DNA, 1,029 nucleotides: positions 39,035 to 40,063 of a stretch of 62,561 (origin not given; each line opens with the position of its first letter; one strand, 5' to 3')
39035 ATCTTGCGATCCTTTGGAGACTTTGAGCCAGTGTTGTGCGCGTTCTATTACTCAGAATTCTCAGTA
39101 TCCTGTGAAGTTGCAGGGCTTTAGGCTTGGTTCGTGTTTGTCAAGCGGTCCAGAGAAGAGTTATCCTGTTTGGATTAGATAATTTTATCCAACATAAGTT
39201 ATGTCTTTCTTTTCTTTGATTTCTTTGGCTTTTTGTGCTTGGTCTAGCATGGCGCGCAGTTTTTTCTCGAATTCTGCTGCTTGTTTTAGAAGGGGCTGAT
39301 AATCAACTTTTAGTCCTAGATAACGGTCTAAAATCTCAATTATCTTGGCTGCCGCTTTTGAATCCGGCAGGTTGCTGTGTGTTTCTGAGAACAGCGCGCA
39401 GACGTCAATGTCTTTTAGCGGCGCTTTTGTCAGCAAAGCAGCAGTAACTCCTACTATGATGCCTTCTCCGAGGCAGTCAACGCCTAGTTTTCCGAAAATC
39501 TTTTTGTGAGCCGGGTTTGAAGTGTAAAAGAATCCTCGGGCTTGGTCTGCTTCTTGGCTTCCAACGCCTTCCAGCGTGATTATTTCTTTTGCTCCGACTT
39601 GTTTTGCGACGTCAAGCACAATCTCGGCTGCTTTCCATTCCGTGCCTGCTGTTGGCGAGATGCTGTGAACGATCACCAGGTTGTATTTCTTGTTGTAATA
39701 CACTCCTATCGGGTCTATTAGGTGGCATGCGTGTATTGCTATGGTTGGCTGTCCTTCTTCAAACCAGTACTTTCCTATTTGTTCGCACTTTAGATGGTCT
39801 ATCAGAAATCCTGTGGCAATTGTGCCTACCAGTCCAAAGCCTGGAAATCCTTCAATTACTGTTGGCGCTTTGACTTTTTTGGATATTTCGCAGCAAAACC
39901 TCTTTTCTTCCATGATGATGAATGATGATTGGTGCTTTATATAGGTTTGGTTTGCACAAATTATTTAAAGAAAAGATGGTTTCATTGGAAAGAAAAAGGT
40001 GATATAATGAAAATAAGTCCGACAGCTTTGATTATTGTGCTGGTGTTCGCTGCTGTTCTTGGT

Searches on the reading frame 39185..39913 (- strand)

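Call 69: search_protein_families(library=pfam, proteins=[window:39185-39913:-], max_evalue=0.001)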
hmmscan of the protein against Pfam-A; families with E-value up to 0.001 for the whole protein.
window:39185-39913:- (242 aa): 1 family
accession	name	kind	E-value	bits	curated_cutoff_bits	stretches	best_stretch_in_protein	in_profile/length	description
PF09754.15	PAC2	-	3.4e-34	119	25.8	1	19-222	1-214/215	PAC2 family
